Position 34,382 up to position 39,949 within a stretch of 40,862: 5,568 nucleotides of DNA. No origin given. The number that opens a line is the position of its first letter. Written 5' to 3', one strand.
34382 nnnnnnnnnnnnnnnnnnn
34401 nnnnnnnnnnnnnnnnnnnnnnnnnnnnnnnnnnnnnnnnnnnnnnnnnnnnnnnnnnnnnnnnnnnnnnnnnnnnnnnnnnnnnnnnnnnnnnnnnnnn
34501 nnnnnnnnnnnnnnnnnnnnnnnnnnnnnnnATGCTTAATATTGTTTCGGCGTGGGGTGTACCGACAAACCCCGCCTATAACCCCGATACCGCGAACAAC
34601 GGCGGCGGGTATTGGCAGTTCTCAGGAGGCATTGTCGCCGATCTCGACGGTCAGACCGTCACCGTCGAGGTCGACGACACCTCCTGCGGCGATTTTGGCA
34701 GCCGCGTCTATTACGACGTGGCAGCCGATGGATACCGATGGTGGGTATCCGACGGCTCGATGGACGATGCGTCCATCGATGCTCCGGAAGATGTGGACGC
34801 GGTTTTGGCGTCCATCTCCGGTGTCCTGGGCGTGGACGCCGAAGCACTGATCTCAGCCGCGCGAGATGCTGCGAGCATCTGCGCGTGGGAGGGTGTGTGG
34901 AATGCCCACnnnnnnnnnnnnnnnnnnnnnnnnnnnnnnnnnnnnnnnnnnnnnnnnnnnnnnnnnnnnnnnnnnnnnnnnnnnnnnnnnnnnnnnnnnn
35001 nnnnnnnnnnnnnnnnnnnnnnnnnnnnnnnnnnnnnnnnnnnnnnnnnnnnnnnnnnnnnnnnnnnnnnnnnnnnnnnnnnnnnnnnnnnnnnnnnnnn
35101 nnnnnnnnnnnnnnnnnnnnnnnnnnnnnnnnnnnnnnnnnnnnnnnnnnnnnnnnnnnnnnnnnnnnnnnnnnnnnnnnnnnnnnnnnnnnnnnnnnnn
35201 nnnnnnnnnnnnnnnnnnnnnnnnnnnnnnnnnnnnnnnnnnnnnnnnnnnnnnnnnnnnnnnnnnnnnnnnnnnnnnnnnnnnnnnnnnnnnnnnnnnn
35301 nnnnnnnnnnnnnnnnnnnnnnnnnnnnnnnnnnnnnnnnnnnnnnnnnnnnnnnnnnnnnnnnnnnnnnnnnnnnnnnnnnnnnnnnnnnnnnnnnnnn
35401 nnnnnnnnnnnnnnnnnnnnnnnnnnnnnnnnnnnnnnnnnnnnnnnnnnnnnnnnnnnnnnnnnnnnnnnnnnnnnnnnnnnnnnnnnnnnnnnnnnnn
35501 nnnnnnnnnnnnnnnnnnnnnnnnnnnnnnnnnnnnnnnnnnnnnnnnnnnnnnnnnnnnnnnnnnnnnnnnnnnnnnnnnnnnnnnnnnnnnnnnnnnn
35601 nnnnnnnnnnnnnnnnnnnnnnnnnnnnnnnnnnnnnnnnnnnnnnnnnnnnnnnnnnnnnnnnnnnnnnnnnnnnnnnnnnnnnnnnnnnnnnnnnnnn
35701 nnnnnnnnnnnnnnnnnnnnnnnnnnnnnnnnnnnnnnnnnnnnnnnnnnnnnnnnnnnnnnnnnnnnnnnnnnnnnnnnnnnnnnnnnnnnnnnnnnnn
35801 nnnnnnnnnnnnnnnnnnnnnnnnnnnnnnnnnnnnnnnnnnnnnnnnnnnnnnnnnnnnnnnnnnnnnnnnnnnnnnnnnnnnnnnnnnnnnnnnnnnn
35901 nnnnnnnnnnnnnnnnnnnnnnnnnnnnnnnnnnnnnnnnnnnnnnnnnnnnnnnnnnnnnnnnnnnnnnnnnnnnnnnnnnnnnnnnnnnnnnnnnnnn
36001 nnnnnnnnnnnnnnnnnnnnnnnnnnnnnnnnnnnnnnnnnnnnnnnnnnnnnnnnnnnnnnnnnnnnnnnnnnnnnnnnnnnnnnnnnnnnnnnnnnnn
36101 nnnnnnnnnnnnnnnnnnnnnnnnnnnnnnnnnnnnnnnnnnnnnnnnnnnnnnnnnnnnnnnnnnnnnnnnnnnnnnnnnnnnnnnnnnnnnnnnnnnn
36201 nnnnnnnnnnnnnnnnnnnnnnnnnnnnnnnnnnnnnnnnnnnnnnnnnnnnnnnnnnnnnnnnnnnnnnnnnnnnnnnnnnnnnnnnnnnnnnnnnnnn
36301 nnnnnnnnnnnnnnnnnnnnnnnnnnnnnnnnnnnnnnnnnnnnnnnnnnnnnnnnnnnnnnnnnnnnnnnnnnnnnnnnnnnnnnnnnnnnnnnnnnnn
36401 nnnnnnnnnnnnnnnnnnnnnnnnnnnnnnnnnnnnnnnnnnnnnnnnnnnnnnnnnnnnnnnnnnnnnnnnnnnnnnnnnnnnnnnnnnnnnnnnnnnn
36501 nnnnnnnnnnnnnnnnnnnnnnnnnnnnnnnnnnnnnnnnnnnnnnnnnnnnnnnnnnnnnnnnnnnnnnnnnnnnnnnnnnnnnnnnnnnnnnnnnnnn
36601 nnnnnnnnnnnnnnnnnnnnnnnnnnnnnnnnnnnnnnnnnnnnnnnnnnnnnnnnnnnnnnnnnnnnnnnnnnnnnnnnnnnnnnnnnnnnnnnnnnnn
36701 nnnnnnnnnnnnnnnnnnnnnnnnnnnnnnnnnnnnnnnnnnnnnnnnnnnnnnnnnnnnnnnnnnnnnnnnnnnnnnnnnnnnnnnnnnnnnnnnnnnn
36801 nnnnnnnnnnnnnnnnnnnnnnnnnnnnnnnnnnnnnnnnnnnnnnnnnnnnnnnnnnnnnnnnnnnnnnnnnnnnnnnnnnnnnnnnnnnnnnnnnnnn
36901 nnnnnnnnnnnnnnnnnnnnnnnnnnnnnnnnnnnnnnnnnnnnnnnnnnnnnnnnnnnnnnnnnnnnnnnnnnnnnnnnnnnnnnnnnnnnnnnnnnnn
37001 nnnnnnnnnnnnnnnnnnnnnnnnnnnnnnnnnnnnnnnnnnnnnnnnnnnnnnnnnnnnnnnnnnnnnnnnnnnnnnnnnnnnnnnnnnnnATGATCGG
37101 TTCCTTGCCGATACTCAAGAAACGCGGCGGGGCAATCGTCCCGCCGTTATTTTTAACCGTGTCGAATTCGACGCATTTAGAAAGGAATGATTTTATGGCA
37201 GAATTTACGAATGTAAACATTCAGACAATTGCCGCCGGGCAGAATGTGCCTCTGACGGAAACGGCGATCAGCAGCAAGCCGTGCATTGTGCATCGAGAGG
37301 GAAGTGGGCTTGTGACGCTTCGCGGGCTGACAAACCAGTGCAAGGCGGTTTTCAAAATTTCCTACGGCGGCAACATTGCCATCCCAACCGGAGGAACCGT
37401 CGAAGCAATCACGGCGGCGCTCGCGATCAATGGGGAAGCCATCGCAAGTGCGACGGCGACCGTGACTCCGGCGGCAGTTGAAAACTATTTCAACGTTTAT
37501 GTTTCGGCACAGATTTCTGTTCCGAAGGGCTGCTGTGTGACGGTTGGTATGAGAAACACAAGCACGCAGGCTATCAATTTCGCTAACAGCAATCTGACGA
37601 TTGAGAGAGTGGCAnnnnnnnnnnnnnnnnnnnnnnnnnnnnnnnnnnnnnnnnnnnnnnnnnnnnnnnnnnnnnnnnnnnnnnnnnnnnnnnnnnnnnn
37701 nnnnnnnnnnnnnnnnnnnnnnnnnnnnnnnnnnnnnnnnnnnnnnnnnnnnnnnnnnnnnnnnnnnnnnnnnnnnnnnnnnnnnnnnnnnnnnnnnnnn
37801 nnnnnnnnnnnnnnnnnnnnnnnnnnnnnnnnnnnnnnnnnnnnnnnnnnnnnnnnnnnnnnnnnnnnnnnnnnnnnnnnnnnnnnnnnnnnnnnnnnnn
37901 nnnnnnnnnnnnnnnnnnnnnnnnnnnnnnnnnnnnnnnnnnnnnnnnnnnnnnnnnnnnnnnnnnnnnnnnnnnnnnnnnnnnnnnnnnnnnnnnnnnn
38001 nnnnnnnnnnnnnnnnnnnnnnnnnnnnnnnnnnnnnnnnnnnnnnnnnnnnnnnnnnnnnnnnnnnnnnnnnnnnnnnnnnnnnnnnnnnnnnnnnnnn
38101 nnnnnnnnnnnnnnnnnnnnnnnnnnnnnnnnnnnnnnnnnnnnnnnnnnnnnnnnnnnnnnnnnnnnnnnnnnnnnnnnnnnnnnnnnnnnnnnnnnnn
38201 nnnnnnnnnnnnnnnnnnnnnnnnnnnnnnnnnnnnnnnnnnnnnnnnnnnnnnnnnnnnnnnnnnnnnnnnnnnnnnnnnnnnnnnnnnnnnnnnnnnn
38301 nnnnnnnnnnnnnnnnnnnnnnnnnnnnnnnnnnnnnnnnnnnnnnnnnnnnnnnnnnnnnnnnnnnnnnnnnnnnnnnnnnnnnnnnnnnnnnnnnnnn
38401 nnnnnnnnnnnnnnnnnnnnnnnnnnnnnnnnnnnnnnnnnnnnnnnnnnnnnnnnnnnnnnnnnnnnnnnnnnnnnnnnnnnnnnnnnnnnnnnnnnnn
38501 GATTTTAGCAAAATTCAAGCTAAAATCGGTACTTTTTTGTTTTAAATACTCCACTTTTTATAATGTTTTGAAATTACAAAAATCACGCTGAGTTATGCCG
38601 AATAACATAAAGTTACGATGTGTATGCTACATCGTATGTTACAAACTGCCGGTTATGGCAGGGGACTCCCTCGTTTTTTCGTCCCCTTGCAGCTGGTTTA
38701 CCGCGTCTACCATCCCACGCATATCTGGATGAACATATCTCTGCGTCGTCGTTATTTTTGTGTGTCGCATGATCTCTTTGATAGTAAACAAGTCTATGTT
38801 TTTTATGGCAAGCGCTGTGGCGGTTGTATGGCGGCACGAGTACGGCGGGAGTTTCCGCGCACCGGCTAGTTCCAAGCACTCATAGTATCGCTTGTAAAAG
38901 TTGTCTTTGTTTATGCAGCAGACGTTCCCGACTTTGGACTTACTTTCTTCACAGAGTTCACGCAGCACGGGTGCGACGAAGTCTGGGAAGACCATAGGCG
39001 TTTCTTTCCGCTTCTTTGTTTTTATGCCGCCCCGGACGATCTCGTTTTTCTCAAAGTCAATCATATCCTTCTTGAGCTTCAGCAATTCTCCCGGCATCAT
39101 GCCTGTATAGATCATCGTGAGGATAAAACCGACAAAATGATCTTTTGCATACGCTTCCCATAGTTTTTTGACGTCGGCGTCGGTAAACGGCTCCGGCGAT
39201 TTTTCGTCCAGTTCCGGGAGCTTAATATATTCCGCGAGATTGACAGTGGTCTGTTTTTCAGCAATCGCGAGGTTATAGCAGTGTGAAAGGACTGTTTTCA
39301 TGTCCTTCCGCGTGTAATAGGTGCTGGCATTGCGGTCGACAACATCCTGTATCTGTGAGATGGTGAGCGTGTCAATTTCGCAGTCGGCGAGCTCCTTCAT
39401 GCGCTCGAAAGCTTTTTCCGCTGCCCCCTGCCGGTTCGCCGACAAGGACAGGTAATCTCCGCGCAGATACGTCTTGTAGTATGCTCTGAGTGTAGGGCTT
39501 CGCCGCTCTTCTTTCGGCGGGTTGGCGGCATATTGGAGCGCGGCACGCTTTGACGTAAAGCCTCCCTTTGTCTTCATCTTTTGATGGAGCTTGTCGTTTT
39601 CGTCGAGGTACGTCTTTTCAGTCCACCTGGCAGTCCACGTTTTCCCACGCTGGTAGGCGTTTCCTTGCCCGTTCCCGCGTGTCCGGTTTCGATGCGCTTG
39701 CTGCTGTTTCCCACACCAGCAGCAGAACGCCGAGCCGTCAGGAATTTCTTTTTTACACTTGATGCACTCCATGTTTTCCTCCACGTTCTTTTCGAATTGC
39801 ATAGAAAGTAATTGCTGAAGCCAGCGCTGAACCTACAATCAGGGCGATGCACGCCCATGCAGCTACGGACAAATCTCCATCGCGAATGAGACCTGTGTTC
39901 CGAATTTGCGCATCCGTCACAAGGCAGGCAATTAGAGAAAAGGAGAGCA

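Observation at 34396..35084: Consensus promoter with embedded inverted repeat driving a lysine-free acidic protein plus an overlapping RHH gene (acr-aca-like / DNA-mimic architecture)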

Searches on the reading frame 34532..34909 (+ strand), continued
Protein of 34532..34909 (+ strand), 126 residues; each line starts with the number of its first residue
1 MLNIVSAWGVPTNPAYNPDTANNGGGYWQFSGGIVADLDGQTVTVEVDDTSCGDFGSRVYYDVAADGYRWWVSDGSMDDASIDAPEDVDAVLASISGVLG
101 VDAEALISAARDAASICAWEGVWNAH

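Call 40: search_protein_representatives(alignment_id=A1)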
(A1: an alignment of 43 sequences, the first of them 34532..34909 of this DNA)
Query: 43 sequences, 126 profile positions. Proteins with E-value up to 0.001 (for the whole library): 277; up to 1e-10: 90; up to 1e-30: 9. The best 150 are listed.
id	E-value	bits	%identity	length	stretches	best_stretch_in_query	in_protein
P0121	4.4e-51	188.3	-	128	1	2-124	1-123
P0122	6.9e-40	152.1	-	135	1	2-122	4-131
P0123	2.2e-38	147.3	-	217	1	2-122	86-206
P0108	8.2e-35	135.7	-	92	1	36-125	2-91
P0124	2.1e-32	127.9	-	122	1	2-119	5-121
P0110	2.8e-32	127.5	-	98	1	1-72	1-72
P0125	1.0e-31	125.7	-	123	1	2-121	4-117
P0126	3.3e-31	124.1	-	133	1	2-122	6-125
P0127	7.3e-31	123.0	-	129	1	3-120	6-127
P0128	1.1e-30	122.4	-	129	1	2-123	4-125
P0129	1.3e-30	122.1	-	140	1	6-111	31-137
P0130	2.0e-30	121.6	-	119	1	4-121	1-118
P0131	7.2e-30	119.8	-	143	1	2-121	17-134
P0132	8.9e-30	119.5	-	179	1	3-114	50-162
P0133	1.2e-29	119.1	-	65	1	1-59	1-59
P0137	5.3e-27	110.5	-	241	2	2-119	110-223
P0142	6.0e-26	107.1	-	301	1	2-122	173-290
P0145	8.7e-25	103.3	-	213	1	4-123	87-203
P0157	2.6e-20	88.9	-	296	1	2-123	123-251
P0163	8.7e-19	83.9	-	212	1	2-119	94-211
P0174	5.6e-16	74.9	-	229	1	2-122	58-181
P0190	6.3e-14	68.2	-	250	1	3-120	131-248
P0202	6.6e-12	61.7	-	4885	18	11-55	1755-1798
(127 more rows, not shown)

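Call 42: search_protein_families(library=pfam, max_evalue=0.01, proteins=[P0202, P0142, P0157, P0123, P0137, P0190, P0174, P0145, P0163])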
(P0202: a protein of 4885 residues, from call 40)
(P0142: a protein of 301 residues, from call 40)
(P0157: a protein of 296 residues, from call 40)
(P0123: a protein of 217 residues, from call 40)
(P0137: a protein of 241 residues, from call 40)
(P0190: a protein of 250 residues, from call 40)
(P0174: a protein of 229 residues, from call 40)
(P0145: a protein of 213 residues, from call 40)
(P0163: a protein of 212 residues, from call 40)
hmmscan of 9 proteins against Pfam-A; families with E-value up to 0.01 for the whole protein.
P0202 (4885 aa): 7 families
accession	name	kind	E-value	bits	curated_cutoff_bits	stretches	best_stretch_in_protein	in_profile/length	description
PF19081.6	Ig_7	-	4.8e-153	498.3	27.3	18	1552-1641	1-84/84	Ig-like domain CHU_C associated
PF19406.5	PKD_5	-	4.4e-36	123.1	25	4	3850-3933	1-86/88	PKD-like domain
PF18911.6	PKD_4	-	3.5e-25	88.3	27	2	4192-4262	11-80/85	PKD domain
PF16438.10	DUF5035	-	6.9e-16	58.9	25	0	308-352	96-140/145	Domain of unknown function (DUF5035)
PF00801.26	PKD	-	4.1e-15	56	23.5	2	4197-4260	13-74/80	PKD domain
PF18962.6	Por_Secre_tail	-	1.6e-07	31.9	27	1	4808-4883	1-75/75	Secretion system C-terminal sorting domain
PF11551.14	Omp28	-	0.00026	21.3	34.9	1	4661-4777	46-161/171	Outer membrane protein Omp28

P0142 (301 aa): 0 families

P0157 (296 aa): 0 families

P0123 (217 aa): 0 families

P0137 (241 aa): 0 families

P0190 (250 aa): 0 families

P0174 (229 aa): 0 families

P0145 (213 aa): 0 families

P0163 (212 aa): 0 families

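Call 74: search_protein_families(library=pfam, max_evalue=1, proteins=[L005:3063-3392:+])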
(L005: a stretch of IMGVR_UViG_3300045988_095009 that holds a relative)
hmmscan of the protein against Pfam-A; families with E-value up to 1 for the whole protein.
L005:3063-3392:+ (110 aa): 2 families
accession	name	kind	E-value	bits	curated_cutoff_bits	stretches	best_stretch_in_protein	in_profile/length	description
PF12667.13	NigD_N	-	0.0085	16.7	24.3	1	15-50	1-36/67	NigD-like N-terminal OB domain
PF23238.1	DUF7068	-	0.23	12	27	1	27-44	31-48/65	Domain of unknown function (DUF7068)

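Call 83: find_encoding_contigs(protein=P0106, flank=4000, max_places=2)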
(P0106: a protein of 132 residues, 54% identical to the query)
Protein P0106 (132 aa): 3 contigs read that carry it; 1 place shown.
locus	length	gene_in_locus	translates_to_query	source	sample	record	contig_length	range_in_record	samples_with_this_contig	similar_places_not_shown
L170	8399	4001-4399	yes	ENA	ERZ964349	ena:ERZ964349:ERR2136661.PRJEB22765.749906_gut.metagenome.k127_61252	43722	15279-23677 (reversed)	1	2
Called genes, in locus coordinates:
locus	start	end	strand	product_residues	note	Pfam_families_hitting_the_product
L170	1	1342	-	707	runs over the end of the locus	PF16510:P22_portal, PF23899:SU10_portal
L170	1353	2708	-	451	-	PF03237:Terminase_6N, PF04466:Terminase_3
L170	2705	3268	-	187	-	-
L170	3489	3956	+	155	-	-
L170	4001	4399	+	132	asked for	-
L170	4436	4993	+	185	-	-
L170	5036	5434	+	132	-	-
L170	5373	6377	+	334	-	PF26125:AcrVA2-like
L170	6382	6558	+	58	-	-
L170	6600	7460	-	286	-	PF23343:REP_ORF2-G2P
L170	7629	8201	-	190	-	-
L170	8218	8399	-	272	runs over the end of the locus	-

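Call 84: find_encoding_contigs(protein=P0114, flank=4000, max_places=2)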
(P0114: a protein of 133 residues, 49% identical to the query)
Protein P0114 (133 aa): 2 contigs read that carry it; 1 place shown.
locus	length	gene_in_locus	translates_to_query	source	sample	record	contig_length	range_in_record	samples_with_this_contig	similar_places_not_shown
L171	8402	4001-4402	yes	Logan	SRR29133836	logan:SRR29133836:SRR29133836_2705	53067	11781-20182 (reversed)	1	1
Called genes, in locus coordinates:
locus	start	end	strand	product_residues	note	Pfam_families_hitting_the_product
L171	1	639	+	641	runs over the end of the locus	-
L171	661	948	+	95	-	-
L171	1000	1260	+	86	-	PF19791:DUF6275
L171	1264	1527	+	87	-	PF11195:Tad2-like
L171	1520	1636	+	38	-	-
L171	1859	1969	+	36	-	-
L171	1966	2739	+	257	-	PF00877:NLPC_P60 (faint), PF06347:SH3_4 (weak), PF08239:SH3_3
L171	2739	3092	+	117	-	-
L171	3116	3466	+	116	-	PF14359:DUF4406 (weak)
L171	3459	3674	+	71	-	-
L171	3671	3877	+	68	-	PF10975:DUF2802 (faint), PF08281:Sigma70_r4_2 (faint), PF00196:GerE (weak)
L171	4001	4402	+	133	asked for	-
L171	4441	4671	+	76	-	-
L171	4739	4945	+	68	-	-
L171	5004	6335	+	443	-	PF14657:Arm-DNA-bind_4 (faint)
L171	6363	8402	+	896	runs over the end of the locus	-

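Call 85: find_encoding_contigs(protein=P0088, flank=4000, max_places=2)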
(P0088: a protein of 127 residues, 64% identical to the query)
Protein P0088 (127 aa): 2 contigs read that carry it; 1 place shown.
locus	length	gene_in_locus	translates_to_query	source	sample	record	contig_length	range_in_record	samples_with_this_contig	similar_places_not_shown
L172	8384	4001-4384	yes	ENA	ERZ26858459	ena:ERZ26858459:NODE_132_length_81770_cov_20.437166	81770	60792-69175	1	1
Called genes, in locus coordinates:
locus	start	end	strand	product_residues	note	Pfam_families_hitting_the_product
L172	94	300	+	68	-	PF15919:HicB_lk_antitox, PF21748:UPF0150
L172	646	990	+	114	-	-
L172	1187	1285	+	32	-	-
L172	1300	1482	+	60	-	-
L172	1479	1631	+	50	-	-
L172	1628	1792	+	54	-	-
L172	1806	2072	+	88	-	-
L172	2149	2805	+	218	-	-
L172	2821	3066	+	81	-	-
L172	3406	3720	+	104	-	-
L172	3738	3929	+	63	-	-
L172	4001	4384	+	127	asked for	-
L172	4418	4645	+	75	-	-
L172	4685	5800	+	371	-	PF07553:Lipoprotein_Ltp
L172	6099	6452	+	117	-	PF08769:Spo0A_C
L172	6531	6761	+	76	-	-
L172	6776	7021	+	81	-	-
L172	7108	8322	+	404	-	PF12083:DUF3560 (weak)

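Call 96: search_protein_families(library=pfam, max_evalue=0.1, proteins=[L170:6382-6555:+, L170:4436-4990:+, L170:5036-5431:+, L170:3489-3953:+, L171:4441-4668:+, L171:4739-4942:+, L172:4418-4642:+, L001:7022-7231:+])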
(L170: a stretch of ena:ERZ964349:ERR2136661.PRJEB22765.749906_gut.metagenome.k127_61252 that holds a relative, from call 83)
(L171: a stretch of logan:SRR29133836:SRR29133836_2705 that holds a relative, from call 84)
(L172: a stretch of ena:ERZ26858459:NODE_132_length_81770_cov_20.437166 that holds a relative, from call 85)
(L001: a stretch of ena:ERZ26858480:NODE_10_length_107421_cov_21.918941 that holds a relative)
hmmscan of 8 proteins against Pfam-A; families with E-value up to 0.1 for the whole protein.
L170:6382-6555:+ (58 aa): 2 families
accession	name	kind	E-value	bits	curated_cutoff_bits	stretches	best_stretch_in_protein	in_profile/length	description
PF01402.27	RHH_1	-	6.1e-05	23.3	20.5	1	16-48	6-38/39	Ribbon-helix-helix protein, copG family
PF21983.2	NikA-like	-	0.017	15.7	27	1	9-42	4-37/72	Mobilization protein NikA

L170:4436-4990:+ (185 aa): 2 families
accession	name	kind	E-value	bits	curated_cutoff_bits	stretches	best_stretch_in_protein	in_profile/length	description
PF05605.18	zf-Di19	-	0.0014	19.3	27.5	0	36-54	26-44/54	Drought induced 19 protein (Di19), zinc-binding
PF21349.2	RUBY_RBDX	-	0.032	14.1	26.5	0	43-51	18-26/30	Rubrerythrin, rubredoxin-like domain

L170:5036-5431:+ (132 aa): 9 families
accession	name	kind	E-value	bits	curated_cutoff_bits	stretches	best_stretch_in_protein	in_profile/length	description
PF08281.18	Sigma70_r4_2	-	3.4e-05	23.8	25.7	1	50-77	19-46/54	Sigma-70, region 4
PF00196.25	GerE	-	6.1e-05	23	23.5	1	44-77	4-37/57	Bacterial regulatory proteins, luxR family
PF15978.11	TnsD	-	0.009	15.5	32.4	1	19-108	163-248/355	Tn7-like transposition protein D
PF13936.12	HTH_38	-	0.01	16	27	0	49-74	12-37/44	Helix-turn-helix domain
PF07638.17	Sigma70_ECF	-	0.018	15.3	21.1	1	44-82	138-176/185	ECF sigma factor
PF13384.12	HTH_23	-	0.025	14.9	24.6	0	57-77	17-37/50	Homeodomain-like domain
PF02687.27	FtsX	-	0.079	13.5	25.5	1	29-67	9-47/120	FtsX-like permease C-terminal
PF12728.13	HTH_17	-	0.085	13.6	27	0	58-77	2-21/51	Helix-turn-helix domain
PF17605.7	DUF5501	-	0.096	13.6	40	0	66-101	17-52/107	Family of unknown function (DUF5501)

L170:3489-3953:+ (155 aa): 0 families

L171:4441-4668:+ (76 aa): 0 families

L171:4739-4942:+ (68 aa): 0 families

L172:4418-4642:+ (75 aa): 0 families

L001:7022-7231:+ (70 aa): 1 family
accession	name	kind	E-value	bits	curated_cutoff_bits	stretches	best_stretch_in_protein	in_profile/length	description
PF12895.13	ANAPC3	-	0.067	13.9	27.2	1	17-53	5-39/82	Anaphase-promoting complex, cyclosome, subunit 3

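Call 100: search_dna_similar(query=P0116, collection=phages, mode=protein, max_evalue=0.01, max_rows=15)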
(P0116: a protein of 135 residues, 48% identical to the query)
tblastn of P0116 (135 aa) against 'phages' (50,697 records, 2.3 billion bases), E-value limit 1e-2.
No match.

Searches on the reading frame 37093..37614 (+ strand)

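Call 6: search_protein_families(library=pfam, max_evalue=0.1, proteins=[window:37093-37614:+])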
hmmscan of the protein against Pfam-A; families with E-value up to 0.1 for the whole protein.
window:37093-37614:+ (174 aa): 2 families
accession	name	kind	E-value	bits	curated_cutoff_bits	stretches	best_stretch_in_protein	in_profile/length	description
PF21876.2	STIV_turret_2nd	-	0.032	14.7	27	1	34-99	37-100/106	C381 turret protein 2nd galactose-binding domain-like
PF02738.23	MoCoBD_1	-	0.079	12.5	27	0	95-173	146-224/244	Molybdopterin cofactor-binding domain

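Call 7: search_protein_families(library=phrogs, max_evalue=0.1, proteins=[window:37093-37614:+])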
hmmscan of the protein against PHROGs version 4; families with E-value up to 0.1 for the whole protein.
window:37093-37614:+ (174 aa): 2 families
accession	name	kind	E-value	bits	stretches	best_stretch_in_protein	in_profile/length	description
phrog_20016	-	unknown function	1.1e-55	188.2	1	35-174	1-141/141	-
phrog_35249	-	tail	0.074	13.7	0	100-169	71-136/167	tail tube protein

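Call 30: search_protein_families(library=padloc, max_evalue=0.1, proteins=[window:37093-37614:+])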
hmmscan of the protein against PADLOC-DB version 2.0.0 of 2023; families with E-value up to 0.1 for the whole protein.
window:37093-37614:+ (174 aa): 0 families

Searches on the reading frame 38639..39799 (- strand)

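Call 58: search_protein_families(library=phrogs, max_evalue=0.001, proteins=[window:38639-39799:-])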
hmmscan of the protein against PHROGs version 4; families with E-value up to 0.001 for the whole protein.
window:38639-39799:- (386 aa): 4 families
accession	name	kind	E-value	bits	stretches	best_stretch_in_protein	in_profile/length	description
phrog_1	-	integration and excision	9.9e-39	135.1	1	51-370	120-447/611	integrase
phrog_216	-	integration and excision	1.4e-21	77.9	1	160-372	11-238/301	integrase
phrog_23271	-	unknown function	0.00051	21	1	316-357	8-49/67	-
phrog_7685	-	integration and excision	0.00061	20.4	0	298-368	164-233/240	integrase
